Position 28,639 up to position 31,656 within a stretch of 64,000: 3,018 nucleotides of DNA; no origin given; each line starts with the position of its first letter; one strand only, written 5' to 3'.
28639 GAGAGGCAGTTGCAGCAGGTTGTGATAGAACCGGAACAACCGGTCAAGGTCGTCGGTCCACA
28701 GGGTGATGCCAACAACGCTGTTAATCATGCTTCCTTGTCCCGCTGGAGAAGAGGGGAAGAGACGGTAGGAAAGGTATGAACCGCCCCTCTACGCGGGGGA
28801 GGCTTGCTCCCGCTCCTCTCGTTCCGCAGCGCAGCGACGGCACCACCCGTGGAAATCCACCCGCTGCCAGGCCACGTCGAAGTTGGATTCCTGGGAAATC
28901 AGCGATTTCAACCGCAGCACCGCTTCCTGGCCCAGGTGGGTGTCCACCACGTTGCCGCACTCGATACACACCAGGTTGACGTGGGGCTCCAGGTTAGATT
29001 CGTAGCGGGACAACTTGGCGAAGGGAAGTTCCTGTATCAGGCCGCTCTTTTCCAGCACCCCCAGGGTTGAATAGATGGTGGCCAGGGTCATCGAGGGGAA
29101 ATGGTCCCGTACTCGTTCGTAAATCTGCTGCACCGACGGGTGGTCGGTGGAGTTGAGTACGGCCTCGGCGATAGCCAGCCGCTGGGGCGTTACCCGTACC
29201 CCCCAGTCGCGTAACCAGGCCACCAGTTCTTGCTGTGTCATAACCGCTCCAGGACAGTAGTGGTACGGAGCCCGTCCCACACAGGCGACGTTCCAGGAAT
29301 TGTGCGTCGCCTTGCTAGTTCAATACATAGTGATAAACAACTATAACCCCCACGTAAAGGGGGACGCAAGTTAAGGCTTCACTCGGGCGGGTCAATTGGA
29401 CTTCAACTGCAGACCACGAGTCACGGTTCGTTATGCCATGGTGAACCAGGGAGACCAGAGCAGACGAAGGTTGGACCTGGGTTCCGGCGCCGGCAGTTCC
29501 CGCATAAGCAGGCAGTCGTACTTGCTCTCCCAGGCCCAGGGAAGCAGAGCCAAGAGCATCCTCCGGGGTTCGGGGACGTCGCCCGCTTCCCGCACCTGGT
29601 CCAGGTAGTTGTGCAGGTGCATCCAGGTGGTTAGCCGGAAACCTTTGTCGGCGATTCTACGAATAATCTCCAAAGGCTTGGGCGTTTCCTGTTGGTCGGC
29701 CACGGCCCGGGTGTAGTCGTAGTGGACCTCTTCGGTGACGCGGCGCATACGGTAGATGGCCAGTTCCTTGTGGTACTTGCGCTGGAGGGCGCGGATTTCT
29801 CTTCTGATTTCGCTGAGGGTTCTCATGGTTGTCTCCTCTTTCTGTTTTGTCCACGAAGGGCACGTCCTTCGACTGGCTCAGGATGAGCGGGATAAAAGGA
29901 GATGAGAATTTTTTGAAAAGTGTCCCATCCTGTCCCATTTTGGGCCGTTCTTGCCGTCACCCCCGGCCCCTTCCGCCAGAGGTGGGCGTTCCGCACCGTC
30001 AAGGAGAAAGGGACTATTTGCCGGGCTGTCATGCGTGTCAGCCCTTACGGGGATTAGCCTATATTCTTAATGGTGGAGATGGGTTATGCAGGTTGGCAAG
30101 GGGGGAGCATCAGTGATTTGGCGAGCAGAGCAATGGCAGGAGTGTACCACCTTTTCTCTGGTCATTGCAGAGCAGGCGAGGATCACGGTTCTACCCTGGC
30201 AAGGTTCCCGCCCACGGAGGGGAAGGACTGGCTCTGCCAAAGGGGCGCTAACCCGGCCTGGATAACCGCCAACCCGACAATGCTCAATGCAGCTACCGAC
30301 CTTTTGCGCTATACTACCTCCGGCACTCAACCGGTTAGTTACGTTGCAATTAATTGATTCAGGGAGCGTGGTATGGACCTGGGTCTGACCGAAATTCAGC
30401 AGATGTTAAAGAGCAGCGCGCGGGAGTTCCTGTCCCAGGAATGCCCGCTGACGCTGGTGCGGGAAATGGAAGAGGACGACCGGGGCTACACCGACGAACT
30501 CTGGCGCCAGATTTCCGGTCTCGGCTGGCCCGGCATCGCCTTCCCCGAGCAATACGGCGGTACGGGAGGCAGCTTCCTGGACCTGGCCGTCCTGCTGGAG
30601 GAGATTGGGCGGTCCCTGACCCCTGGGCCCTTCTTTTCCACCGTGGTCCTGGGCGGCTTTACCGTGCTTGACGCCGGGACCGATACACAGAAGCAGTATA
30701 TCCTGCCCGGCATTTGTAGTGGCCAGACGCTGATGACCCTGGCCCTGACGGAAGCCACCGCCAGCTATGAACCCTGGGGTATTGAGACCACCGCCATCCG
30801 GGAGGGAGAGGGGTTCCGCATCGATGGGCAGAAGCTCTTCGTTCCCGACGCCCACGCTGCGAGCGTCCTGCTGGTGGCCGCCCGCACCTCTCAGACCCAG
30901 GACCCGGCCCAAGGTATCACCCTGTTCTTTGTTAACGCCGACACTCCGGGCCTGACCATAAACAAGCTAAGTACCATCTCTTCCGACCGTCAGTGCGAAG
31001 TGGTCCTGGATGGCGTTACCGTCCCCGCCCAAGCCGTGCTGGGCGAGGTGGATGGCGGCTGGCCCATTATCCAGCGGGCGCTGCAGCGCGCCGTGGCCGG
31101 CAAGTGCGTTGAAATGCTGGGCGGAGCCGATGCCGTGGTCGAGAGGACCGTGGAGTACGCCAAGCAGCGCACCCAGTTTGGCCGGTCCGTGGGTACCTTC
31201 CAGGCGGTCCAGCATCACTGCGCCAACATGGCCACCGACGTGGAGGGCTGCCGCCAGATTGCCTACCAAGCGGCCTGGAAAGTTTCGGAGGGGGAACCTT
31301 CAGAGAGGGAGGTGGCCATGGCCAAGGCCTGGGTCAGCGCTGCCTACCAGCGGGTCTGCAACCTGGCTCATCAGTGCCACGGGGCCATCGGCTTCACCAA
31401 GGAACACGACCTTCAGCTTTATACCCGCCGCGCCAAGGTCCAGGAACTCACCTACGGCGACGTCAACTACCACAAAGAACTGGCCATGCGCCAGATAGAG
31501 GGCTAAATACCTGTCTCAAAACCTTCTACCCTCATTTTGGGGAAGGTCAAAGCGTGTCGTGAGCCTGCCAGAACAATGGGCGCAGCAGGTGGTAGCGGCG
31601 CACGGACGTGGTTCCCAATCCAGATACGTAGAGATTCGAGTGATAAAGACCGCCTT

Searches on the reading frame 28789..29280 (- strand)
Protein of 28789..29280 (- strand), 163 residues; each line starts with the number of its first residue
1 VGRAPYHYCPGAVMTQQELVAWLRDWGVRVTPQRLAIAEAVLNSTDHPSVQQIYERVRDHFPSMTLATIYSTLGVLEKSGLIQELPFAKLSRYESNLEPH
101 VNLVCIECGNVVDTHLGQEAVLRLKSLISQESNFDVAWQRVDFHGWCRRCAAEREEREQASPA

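Call 22: search_protein_families(library=pfam, proteins=[window:28789-29280:-], max_evalue=0.01)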
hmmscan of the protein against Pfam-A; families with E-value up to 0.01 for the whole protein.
window:28789-29280:- (163 aa): 1 family
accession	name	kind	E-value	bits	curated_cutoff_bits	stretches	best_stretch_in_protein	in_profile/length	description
PF01475.25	FUR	-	4.6e-24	85.3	23.1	1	27-141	3-118/121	Ferric uptake regulator family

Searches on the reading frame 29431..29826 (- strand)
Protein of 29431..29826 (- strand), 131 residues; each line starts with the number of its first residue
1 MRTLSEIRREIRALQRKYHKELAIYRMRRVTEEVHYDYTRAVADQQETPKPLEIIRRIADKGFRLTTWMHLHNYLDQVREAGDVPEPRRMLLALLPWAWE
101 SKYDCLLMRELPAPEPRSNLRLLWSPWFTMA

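Call 22: search_protein_families(library=pfam, proteins=[window:29431-29826:-], max_evalue=0.01)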
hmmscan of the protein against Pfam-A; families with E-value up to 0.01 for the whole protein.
window:29431-29826:- (131 aa): 0 families

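Call 30: find_homologous_proteins(query=window:29431-29826:-)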
Query window:29431-29826:- (131 aa): 81 proteins with E <= 0.001 among 111 candidates.
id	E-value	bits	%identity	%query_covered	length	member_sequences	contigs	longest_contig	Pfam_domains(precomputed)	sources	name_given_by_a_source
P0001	1.3e-82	292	100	100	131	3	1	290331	-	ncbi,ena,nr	ncbi:MAG: hypothetical protein OXR67_06465 [Chloroflexota bacterium]|nr:hypothetical protein [Chloro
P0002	4.3e-74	265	92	100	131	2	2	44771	-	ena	-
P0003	3.4e-70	252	88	98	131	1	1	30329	-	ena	-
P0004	5.1e-69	248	84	100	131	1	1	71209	-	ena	-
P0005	5.1e-69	248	84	100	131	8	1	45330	-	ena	-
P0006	8.9e-69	248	84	100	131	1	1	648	-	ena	-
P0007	2.0e-68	246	84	100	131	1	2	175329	-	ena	-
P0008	2.1e-68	246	83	100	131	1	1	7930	-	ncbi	-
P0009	2.3e-68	246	83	100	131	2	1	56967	-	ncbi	-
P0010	2.4e-68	246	84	100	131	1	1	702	-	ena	-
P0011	2.9e-68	246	82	100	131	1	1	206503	-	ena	-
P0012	3.2e-68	246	83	100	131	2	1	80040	-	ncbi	-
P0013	3.3e-68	246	83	100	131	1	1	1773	-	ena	-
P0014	3.6e-68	246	82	100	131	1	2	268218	-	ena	-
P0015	4.9e-68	245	82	100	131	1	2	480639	-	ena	-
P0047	4.0e-61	223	73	100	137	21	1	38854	-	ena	-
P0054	5.1e-59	216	73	98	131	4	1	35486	-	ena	-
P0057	8.5e-58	212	74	100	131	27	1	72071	-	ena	-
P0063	3.4e-55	204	67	99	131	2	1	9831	-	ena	-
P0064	3.7e-55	203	67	100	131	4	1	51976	-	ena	-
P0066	9.7e-54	199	68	100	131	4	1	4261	-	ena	-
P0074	7.1e-38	148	59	87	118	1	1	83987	-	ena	-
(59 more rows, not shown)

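Call 39: predict_structure(alignment_id=A2)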
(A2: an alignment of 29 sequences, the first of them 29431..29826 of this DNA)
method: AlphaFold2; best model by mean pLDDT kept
length: 131 residues; sequences in the alignment: 29
mean_pLDDT: 83.5   pTM: 0.70
mean pLDDT of the five models: 83.5, 82.5, 82.4, 77.0, 73.6
residues with pLDDT >= 90: 55; 70-90: 57; 50-70: 15; < 50: 4
segments of 3 or more residues with pLDDT < 50: none
pLDDT, mean of each block of 10 residues (from residue 1): 88 91 89 91 88 87 85 93 91 88 82 63 53 42
secondary structure, 60 per line:
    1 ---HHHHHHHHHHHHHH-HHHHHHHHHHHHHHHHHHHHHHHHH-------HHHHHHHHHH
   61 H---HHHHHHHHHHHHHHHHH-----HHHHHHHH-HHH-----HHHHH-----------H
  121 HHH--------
elements in order: H4-17 H19-43 H51-61 H65-81 H87-94 H104-108 H120-123
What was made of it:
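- Tried and rejected: The AlphaFold model has pLDDT 83.5 and is all-helical (call 39).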

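Call 41: search_protein_representatives(alignment_id=A2)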
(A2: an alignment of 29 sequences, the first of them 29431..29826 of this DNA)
Query: 29 sequences, 131 profile positions. Proteins with E-value up to 0.001 (for the whole library): 245; up to 1e-10: 93; up to 1e-30: 4. The best 150 are listed.
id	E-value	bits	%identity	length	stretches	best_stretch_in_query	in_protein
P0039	8.7e-73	258.4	-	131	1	1-131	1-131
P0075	5.9e-43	161.9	-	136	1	1-85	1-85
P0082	2.3e-37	143.7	-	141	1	2-117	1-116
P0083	6.2e-33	129.4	-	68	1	65-131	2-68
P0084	1.4e-30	121.8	-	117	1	2-116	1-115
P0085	1.1e-28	115.7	-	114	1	2-115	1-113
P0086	5.9e-26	106.8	-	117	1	2-118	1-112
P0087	2.2e-25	105.0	-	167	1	2-116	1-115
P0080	1.8e-24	102.0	-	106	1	1-64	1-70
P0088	2.2e-24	101.7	-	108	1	5-114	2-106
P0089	1.0e-23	99.6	-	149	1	1-113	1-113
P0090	1.5e-23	99.1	-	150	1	1-117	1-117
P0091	1.7e-23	98.8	-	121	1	2-119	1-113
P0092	1.1e-22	96.3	-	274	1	1-122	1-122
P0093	6.6e-22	93.7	-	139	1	3-124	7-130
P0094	1.6e-21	92.5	-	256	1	1-119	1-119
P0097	3.1e-20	88.3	-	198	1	1-115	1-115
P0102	2.3e-19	85.5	-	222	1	1-113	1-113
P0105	5.6e-19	84.3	-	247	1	1-120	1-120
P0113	2.0e-17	79.3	-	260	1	1-98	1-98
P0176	1.4e-10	57.1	-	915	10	56-101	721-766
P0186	6.0e-10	55.1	-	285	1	3-101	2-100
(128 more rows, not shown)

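Call 43: search_protein_families(library=pfam, proteins=[P0082, P0087, P0092, P0094, P0097, P0102, P0105, P0113, P0176, P0186], max_evalue=0.01)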
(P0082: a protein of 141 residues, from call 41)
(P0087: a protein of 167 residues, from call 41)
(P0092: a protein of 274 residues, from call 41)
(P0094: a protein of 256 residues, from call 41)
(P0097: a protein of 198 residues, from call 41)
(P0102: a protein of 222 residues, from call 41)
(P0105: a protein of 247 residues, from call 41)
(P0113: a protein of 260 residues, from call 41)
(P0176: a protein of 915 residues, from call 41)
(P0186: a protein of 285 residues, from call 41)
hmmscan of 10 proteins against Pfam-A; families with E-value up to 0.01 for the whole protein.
P0082 (141 aa): 0 families

P0087 (167 aa): 0 families

P0092 (274 aa): 0 families

P0094 (256 aa): 0 families

P0097 (198 aa): 0 families

P0102 (222 aa): 0 families

P0105 (247 aa): 0 families

P0113 (260 aa): 0 families

P0176 (915 aa): 4 families
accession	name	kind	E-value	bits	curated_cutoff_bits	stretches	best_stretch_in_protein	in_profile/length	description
PF03457.19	HA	-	1.6e-198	643.8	28.4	11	337-402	3-64/64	Helicase associated domain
PF19090.5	DUF5778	-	5.5e-08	33.6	26.9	0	753-793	74-114/126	Family of unknown function (DUF5778)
PF02337.22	Gag_p10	-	0.0003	21.1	23.9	0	192-219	47-74/85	Retroviral GAG p10 protein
PF04458.17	DUF505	-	0.0048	15.8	28.7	0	740-785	227-271/622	Protein of unknown function (DUF505)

P0186 (285 aa): 0 families

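Call 45: search_protein_families(library=phrogs, proteins=[window:29431-29826:-, P0082, P0087, P0092, P0094, P0105], max_evalue=0.01)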
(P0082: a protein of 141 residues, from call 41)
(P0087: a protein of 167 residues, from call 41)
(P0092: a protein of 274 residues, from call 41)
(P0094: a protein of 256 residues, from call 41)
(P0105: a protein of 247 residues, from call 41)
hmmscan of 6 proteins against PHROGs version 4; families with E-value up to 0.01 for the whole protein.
window:29431-29826:- (131 aa): 0 families

P0082 (141 aa): 0 families

P0087 (167 aa): 0 families

P0092 (274 aa): 0 families

P0094 (256 aa): 0 families

P0105 (247 aa): 0 families

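Call 46: fold_search(model_id=the predicted structure, library=pdb)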
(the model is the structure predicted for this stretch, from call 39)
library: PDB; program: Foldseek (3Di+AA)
matches with E <= 10: 48; with E <= 0.001: 0
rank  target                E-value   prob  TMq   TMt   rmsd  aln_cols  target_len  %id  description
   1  3wtr                  2.8e+00  0.06  0.16  0.15  12.5        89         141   18  Crystal structure of E. coli YfcM bound to Co(II) (released 2015-04-01)
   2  2r6a_C                3.0e+00  0.12  0.29  0.28   6.5        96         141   14  Crystal Form BH1 (released 2007-11-06)
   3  3qce_A                3.2e+00  0.06  0.17  0.11  12.9        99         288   13  Human receptor protein tyrosine phosphatase gamma, domain 1, in complex with 3-[(3,4-dichlorobenzyl)sulfanyl]thiophene (released 2011-12-28)
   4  8c5u_A                4.4e+00  0.06  0.20  0.05  22.1       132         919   16  Cryo-EM structure of yeast mitochondrial RNA polymerase transcription initiation complex with 8-mer RNA, pppGpGpUpApAp (released 2023-08-30)
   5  2xpn_A                4.7e+00  0.11  0.32  0.31   8.5        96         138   16  Crystal structure of a Spt6-Iws1(Spn1) complex from Encephalitozoon cuniculi, Form I (released 2010-11-17)
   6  7r7i_B                4.7e+00  0.08  0.18  0.06  10.0        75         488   16  Structure of human SHP2 in complex with compound 27 (released 2021-10-27)
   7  3fdq_A                5.0e+00  0.06  0.19  0.18   6.1        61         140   20  Recognition of AT-rich DNA binding sites by the MogR Repressor (released 2009-06-02)
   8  8xvb_A                5.3e+00  0.08  0.24  0.15   8.4        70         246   21  Cryo-EM structure of ATP-DNA-MuB filaments (released 2024-08-14)
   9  3qcf_A                5.6e+00  0.05  0.20  0.11  11.1        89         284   13  Human receptor protein tyrosine phosphatase gamma, domain 1, in complex with 3-[(3,4-dichlorobenzyl)sulfanyl]thiophene (released 2011-12-28)
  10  7x9s_F                5.6e+00  0.04  0.18  0.18   6.1        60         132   20  Crystal structure of a complex between the antirepressor GmaR and the transcriptional repressor MogR (released 2022-11-23)
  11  6d3f_A                5.9e+00  0.06  0.19  0.11   8.2        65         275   14  Crystal Structure of the PTP epsilon D2 domain (released 2018-10-17)
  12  3vpr_D                5.9e+00  0.02  0.19  0.15  17.4       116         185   14  Crystal Structure of a TetR Family Transcriptional Regulator PfmR from Thermus thermophilus HB8 (released 2012-07-11)
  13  5sv0_F                6.2e+00  0.06  0.20  0.14   7.3        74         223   15  Structure of the ExbB/ExbD complex from E. coli at pH 7.0 (released 2016-09-28)
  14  5iia_G                6.2e+00  0.02  0.16  0.16  14.3        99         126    7  Crystal structure of red abalone egg VERL repeat 3 in complex with sperm lysin at 1.7 A resolution (crystal form I) (released 2017-06-14)
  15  8orq_F                6.6e+00  0.05  0.23  0.25  15.8       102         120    6  Cryo-EM structure of Pyrococcus furiosus apo form RNA polymerase open clamp conformation (released 2024-04-24)
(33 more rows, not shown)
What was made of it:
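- Tried and rejected: Foldseek against the PDB found nothing with E below 1 (call 46).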

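Call 47: search_protein_families(library=pfam, alignment_id=A2, max_evalue=10)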
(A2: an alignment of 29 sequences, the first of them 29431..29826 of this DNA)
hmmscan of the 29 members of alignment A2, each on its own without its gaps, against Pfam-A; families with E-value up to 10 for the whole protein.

A. member 1, window:29431-29826:- (131 aa): 1 family
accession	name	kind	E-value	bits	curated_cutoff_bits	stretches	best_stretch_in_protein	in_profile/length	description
PF12255.14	TcdB_toxin_midC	-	0.057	13.8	25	1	3-46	29-71/147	Insecticide toxin TcdB middle/C-terminal region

B. families by the number of members that match (of 29 scanned): 6 families
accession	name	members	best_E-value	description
PF04536.20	TPM_phosphatase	5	0.067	TPM domain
PF08125.19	Mannitol_dh_C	5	0.097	Mannitol dehydrogenase C-terminal domain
PF12255.14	TcdB_toxin_midC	3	0.043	Insecticide toxin TcdB middle/C-terminal region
PF11951.13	Fungal_trans_2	1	0.073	Fungal specific transcription factor domain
PF10545.15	MADF_DNA_bdg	1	0.095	Alcohol dehydrogenase transcription factor Myb/SANT-like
PF02097.20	Filo_VP35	1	0.3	Filoviridae VP35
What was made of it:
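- Tried and rejected: No Pfam or PHROG match (calls 22, 43, 45, 47).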

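Call 56: find_encoding_contigs(protein=P0074, flank=2500, max_places=4)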
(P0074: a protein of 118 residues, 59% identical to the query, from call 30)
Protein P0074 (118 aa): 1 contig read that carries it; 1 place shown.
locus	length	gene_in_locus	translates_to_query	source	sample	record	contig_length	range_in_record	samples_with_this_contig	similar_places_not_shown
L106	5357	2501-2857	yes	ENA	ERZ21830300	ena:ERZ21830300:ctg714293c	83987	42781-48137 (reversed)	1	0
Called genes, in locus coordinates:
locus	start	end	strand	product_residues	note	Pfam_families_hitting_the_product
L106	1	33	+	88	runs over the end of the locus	-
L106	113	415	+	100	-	-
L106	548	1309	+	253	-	PF08241:Methyltransf_11 (faint), PF01555:N6_N4_Mtase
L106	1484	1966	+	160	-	-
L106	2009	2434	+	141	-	-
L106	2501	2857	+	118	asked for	-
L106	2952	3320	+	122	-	-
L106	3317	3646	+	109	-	-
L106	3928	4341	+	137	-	-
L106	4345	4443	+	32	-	-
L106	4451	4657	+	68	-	-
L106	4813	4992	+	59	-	-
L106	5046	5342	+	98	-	-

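Call 57: find_encoding_contigs(protein=P0064, flank=2500, max_places=4)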
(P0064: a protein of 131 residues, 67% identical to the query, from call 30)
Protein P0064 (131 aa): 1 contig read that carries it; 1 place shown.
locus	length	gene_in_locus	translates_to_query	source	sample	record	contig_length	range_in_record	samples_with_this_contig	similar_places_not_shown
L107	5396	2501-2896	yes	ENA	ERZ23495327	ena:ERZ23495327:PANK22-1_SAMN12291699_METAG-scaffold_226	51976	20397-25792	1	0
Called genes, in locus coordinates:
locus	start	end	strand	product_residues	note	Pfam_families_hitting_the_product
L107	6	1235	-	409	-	PF02771:Acyl-CoA_dh_N (weak), PF02770:Acyl-CoA_dh_M, PF00441:Acyl-CoA_dh_1, PF08028:Acyl-CoA_dh_2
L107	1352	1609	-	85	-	-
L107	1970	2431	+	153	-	-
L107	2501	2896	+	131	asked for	-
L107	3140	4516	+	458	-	PF03841:SelA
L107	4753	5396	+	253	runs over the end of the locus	PF12697:Abhydrolase_6, PF00561:Abhydrolase_1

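Call 58: find_encoding_contigs(protein=P0047, flank=2500, max_places=4)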
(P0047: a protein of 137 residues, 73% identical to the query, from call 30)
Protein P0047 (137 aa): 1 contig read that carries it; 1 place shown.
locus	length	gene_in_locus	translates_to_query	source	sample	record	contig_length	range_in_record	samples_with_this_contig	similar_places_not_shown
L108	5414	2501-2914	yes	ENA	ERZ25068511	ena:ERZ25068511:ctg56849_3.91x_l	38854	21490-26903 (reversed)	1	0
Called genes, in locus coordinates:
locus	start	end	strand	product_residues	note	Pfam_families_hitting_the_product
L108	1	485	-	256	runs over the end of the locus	PF07161:LppX_LprAFG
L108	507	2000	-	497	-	PF26549:Tricorn_N (faint), PF07676:PD40 (faint)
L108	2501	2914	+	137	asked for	-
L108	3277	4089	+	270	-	PF01863:YgjP-like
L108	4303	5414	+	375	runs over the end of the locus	PF07394:DUF1501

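Call 60: find_encoding_contigs(protein=P0063, flank=2000, max_places=3)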
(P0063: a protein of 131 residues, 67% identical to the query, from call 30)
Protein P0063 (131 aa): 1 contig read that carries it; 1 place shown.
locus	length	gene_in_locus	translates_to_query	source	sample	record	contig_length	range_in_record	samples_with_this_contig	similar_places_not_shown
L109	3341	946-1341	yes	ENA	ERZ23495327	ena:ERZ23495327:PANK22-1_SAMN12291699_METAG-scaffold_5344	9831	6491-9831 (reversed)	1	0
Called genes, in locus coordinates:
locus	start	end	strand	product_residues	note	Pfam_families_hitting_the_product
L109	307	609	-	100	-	PF12732:YtxH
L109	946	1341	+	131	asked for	-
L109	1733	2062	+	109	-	PF04993:TfoX_N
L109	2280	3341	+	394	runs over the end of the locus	PF00155:Aminotran_1_2, PF01041:DegT_DnrJ_EryC1 (weak), PF01053:Cys_Met_Meta_PP (weak)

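Call 61: find_encoding_contigs(protein=P0066, flank=2000, max_places=3)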
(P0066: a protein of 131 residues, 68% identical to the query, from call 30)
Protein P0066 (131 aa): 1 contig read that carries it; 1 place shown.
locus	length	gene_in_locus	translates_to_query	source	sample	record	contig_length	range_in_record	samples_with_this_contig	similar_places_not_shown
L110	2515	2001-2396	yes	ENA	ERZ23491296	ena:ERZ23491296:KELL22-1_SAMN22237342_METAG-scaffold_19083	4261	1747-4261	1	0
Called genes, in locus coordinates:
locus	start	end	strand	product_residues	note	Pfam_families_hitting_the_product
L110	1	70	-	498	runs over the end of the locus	PF00171:Aldedh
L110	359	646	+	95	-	PF07045:DUF1330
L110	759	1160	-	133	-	PF00903:Glyoxalase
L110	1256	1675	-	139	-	PF03928:HbpS-like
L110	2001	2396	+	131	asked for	-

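Call 62: find_encoding_contigs(protein=P0054, flank=2000, max_places=3)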
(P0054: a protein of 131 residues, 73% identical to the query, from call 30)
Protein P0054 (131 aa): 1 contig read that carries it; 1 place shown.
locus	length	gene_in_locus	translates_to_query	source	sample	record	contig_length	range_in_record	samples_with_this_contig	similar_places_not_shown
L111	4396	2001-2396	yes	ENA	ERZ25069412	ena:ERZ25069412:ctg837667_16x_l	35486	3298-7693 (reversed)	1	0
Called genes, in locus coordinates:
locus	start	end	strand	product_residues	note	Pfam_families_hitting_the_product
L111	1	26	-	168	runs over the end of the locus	PF02776:TPP_enzyme_N (weak)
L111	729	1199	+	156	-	-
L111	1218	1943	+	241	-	-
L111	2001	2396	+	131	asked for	-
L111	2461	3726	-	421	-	PF02515:CoA_transf_3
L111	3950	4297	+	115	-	-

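Call 63: find_encoding_contigs(protein=P0057, flank=2000, max_places=3)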
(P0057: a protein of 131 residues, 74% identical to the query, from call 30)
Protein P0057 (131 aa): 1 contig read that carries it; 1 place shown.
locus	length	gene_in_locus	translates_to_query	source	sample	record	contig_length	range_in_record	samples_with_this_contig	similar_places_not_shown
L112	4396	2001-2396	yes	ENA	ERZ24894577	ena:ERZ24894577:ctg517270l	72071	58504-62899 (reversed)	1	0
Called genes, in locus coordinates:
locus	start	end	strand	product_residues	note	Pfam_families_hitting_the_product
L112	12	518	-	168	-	PF02776:TPP_enzyme_N (weak)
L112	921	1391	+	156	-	-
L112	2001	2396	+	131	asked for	-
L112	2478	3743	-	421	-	PF02515:CoA_transf_3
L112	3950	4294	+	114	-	-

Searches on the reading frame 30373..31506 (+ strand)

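Call 22: search_protein_families(library=pfam, proteins=[window:30373-31506:+], max_evalue=0.01)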
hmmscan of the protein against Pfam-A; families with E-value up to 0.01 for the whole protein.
window:30373-31506:+ (377 aa): 4 families
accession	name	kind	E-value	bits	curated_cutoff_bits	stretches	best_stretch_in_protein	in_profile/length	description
PF00441.29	Acyl-CoA_dh_1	-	3.5e-35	121.8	22.4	1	228-374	2-148/150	Acyl-CoA dehydrogenase, C-terminal domain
PF02771.21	Acyl-CoA_dh_N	-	9.2e-24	84.4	22.9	1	6-118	1-113/113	Acyl-CoA dehydrogenase, N-terminal domain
PF02770.24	Acyl-CoA_dh_M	-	2.9e-15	56.7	33.3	1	123-215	2-97/97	Acyl-CoA dehydrogenase, middle domain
PF08028.16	Acyl-CoA_dh_2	-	7.4e-11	42.9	22.7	1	245-356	4-125/134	Acyl-CoA dehydrogenase, C-terminal domain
